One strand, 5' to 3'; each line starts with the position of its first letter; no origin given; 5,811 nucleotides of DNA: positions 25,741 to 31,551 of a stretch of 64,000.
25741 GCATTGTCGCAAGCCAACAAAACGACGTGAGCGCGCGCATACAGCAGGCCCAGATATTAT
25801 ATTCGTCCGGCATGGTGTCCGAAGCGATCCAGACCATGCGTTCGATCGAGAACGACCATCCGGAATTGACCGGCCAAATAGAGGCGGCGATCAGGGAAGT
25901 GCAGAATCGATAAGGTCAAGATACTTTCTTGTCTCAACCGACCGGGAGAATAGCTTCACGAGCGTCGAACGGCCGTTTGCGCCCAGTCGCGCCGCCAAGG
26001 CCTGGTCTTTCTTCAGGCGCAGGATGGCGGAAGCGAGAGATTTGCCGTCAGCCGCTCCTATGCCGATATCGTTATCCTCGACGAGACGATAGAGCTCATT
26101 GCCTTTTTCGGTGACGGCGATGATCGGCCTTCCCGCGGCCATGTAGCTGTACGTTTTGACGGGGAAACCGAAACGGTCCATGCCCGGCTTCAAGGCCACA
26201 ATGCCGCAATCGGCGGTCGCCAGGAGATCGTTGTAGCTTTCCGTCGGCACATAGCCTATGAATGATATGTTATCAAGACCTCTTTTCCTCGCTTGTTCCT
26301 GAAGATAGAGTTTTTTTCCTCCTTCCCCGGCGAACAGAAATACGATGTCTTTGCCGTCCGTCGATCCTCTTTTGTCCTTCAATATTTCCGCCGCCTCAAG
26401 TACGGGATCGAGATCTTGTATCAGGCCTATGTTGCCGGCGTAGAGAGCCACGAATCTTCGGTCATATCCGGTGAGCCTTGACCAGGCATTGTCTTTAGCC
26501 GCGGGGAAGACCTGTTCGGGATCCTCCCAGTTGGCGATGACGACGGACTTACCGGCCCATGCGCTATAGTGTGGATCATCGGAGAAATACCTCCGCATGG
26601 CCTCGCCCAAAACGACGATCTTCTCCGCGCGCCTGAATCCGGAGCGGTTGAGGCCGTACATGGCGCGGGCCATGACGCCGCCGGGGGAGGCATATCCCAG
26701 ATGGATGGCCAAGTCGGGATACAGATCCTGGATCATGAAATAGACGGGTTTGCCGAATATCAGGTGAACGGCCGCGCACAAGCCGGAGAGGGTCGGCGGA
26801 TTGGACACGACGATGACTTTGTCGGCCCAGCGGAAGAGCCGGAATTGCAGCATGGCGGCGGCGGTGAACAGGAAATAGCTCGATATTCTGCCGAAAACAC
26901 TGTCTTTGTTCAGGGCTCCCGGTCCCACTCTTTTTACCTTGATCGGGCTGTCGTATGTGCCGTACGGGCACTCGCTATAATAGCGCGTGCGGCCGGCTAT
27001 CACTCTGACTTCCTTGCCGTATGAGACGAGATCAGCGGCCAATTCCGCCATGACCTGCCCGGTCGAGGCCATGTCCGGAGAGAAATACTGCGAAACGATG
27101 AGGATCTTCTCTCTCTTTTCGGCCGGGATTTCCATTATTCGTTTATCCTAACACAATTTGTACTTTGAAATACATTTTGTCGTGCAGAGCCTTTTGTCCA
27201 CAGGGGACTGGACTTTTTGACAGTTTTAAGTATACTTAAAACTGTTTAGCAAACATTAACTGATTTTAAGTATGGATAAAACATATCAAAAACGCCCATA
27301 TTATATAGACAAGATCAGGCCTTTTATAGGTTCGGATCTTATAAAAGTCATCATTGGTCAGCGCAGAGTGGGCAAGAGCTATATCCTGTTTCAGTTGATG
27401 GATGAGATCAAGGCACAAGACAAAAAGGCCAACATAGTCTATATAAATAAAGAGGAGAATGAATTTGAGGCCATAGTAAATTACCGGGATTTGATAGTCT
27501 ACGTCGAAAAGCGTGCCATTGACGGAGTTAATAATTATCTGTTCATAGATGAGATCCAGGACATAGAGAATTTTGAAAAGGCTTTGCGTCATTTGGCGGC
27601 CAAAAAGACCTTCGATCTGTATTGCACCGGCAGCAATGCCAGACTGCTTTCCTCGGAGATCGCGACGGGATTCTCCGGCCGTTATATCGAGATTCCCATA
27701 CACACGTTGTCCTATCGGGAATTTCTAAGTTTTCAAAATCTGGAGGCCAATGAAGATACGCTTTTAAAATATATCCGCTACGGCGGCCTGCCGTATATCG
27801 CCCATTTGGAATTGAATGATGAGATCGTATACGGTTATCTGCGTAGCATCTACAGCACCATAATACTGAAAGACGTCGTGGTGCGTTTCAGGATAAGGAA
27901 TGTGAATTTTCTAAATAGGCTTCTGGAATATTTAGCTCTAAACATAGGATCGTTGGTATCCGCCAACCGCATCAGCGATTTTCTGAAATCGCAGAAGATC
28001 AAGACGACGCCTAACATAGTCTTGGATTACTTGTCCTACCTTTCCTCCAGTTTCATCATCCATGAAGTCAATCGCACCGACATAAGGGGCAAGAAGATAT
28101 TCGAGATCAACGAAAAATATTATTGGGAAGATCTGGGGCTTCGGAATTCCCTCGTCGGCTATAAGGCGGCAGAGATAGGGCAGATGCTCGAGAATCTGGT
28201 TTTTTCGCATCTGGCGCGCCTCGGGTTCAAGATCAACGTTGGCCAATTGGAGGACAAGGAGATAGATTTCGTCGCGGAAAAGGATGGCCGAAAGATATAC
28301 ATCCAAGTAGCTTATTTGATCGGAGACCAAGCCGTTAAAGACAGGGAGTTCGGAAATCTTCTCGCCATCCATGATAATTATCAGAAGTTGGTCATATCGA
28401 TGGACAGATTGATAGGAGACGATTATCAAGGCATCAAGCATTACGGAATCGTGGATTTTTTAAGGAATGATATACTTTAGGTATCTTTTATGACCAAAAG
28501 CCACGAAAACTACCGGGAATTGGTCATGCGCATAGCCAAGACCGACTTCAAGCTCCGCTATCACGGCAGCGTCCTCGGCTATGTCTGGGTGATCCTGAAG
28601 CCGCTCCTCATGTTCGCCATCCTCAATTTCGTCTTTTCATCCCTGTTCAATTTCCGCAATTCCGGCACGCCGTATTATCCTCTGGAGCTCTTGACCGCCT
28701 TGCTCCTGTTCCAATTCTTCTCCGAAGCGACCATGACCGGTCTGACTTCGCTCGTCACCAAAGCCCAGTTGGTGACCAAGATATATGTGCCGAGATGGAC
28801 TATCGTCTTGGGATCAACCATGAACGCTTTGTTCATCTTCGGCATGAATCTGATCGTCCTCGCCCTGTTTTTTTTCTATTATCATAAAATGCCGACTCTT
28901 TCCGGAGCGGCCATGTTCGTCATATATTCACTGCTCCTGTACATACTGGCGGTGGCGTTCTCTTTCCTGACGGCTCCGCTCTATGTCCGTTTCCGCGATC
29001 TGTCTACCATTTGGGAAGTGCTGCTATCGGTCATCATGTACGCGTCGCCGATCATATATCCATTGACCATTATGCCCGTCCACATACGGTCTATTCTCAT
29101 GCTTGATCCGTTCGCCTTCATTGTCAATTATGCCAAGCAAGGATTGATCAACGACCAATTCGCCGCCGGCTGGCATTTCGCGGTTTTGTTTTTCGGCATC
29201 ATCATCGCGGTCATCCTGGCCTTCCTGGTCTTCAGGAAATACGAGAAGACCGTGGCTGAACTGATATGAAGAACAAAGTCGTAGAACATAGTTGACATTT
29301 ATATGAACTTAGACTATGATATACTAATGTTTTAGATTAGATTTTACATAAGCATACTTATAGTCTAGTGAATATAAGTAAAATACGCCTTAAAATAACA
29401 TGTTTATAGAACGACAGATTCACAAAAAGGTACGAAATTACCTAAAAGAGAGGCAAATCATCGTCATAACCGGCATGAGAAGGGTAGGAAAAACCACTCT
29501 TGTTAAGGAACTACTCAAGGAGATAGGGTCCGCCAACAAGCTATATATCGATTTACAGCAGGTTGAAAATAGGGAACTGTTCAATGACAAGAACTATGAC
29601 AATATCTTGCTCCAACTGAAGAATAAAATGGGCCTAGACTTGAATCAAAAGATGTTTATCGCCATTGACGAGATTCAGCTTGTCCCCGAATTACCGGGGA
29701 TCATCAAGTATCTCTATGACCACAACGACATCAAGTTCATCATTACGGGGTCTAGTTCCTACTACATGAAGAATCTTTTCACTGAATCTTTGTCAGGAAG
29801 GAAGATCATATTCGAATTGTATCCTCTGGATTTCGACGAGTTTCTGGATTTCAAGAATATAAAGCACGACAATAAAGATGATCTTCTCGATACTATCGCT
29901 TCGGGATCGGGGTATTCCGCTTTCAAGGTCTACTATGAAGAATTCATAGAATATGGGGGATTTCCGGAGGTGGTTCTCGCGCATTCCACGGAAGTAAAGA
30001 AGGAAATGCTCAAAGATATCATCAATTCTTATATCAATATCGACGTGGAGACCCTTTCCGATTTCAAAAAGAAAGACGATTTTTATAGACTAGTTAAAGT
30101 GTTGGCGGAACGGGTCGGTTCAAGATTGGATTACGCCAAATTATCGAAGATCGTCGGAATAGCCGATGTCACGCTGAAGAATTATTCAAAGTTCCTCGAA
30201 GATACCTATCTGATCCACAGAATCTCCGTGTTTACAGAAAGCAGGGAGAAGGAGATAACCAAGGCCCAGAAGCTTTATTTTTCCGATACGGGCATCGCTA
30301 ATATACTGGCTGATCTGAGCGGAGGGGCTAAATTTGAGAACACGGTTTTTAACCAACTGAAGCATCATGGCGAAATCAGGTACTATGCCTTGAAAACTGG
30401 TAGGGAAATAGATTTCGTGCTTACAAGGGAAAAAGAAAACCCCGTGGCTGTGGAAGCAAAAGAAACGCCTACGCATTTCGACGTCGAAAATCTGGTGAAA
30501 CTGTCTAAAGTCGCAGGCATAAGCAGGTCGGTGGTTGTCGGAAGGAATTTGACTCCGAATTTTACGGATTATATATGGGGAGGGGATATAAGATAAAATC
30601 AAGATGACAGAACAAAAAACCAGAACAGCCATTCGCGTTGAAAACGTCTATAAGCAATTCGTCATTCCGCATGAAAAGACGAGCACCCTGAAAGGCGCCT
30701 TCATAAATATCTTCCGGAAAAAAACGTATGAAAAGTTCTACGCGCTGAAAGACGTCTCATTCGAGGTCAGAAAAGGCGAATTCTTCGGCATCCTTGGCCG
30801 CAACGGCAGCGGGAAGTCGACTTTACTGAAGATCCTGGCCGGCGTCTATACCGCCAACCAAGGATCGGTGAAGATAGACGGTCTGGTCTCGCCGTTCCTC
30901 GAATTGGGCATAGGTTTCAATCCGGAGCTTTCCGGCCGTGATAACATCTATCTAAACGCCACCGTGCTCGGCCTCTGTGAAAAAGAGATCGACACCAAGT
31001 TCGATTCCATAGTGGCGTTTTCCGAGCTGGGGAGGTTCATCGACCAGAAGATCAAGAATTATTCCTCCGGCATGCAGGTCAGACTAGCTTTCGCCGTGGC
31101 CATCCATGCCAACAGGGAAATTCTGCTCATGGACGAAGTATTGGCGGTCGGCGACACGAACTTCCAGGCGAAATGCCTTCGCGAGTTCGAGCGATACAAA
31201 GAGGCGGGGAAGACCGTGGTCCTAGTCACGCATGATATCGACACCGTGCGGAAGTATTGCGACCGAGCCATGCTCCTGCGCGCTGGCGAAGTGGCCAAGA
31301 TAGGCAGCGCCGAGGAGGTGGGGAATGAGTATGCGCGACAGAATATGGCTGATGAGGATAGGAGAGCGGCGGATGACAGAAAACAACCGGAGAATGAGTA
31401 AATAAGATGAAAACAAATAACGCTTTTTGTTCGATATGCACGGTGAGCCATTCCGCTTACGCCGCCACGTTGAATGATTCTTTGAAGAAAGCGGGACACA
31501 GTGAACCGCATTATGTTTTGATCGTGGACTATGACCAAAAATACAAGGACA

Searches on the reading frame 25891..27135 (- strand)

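Call 72: search_protein_families(library=pfam, proteins=[window:25891-27135:-], max_evalue=0.0001)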
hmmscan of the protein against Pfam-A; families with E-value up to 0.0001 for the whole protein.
window:25891-27135:- (414 aa): 4 families
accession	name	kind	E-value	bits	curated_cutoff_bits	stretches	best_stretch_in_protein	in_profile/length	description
PF00534.26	Glycos_transf_1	-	1.3e-16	61.1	26.4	1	225-390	13-171/172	Glycosyl transferases group 1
PF13692.12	Glyco_trans_1_4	-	2.6e-16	60.6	27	1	229-377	3-142/142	Glycosyl transferases group 1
PF13579.12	Glyco_trans_4_4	-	2e-07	31.9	29.7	1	26-203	4-158/158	Glycosyl transferase 4-like domain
PF13524.12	Glyco_trans_1_2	-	5.8e-06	26.8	25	1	265-393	16-130/144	Glycosyl transferase-like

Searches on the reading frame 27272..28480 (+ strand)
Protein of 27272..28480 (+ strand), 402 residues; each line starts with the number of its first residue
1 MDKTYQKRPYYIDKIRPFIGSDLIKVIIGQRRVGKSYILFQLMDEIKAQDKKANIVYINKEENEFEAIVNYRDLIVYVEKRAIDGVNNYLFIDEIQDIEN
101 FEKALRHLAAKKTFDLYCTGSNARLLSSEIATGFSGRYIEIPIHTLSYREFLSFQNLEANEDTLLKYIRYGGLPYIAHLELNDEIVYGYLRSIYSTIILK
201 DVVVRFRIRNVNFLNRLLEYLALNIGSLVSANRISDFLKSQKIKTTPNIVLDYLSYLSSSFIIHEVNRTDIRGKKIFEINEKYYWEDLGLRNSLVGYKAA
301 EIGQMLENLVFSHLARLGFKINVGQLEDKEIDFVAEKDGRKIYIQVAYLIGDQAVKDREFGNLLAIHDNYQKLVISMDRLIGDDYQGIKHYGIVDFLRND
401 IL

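Call 72: search_protein_families(library=pfam, proteins=[window:27272-28480:+], max_evalue=0.0001)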
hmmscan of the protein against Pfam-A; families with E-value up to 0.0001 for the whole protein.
window:27272-28480:+ (402 aa): 2 families
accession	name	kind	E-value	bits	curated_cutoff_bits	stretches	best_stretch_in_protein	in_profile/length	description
PF13173.12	AAA_14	-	2.6e-30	105.5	27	1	23-152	3-129/129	AAA domain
PF13635.12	DUF4143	-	1.7e-16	60.8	28.1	1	200-347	2-158/160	Domain of unknown function (DUF4143)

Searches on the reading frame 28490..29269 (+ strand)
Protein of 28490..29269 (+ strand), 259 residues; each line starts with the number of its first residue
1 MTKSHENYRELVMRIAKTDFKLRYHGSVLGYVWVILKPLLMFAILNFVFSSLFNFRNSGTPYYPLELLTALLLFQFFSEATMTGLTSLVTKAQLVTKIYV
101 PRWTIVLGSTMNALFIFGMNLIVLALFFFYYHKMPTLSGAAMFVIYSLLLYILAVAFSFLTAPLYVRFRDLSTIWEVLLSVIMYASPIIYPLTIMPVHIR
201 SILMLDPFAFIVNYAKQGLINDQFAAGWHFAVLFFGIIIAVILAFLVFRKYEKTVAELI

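Call 72: search_protein_families(library=pfam, proteins=[window:28490-29269:+], max_evalue=0.0001)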
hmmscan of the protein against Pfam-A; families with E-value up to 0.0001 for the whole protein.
window:28490-29269:+ (259 aa): 1 family
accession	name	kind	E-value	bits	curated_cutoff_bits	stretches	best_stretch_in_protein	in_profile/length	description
PF01061.29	ABC2_membrane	-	1.9e-11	44.4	26.9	1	13-213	4-204/211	ABC-2 type transporter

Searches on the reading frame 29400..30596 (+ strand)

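Call 72: search_protein_families(library=pfam, proteins=[window:29400-30596:+], max_evalue=0.0001)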
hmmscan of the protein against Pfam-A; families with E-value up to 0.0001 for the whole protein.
window:29400-30596:+ (398 aa): 5 families
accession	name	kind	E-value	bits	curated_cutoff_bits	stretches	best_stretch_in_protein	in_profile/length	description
PF13173.12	AAA_14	-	1.1e-32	113.1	27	1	18-149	2-129/129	AAA domain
PF13635.12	DUF4143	-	3e-28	99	28.1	1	215-354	3-158/160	Domain of unknown function (DUF4143)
PF01637.24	ATPase_2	-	8.2e-09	36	33.2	1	10-71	10-76/225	ATPase domain predominantly from Archaea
PF13401.12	AAA_22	-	3.4e-06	27.8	27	0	17-118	4-123/130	AAA domain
PF20720.3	nSTAND3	-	4.3e-06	26.9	27.2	1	2-65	1-64/155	Novel STAND NTPase 3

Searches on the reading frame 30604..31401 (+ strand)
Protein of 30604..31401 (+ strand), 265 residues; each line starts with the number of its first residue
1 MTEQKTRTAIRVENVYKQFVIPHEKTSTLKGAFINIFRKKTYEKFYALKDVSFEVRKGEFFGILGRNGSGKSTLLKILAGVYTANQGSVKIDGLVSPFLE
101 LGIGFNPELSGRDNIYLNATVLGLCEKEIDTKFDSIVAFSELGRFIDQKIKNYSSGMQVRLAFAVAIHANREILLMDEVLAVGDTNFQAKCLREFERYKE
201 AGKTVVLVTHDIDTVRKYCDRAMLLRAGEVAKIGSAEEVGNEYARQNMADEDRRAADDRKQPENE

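Call 72: search_protein_families(library=pfam, proteins=[window:30604-31401:+], max_evalue=0.0001)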
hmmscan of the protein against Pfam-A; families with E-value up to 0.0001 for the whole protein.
window:30604-31401:+ (265 aa): 2 families
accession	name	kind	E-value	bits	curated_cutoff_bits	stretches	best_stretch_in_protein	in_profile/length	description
PF00005.33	ABC_tran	-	4.7e-23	82.7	25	1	48-179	1-135/137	ABC transporter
PF13304.12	AAA_21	-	2.4e-08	34.9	27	0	60-95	1-46/304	AAA domain, putative AbiEii toxin, Type IV TA system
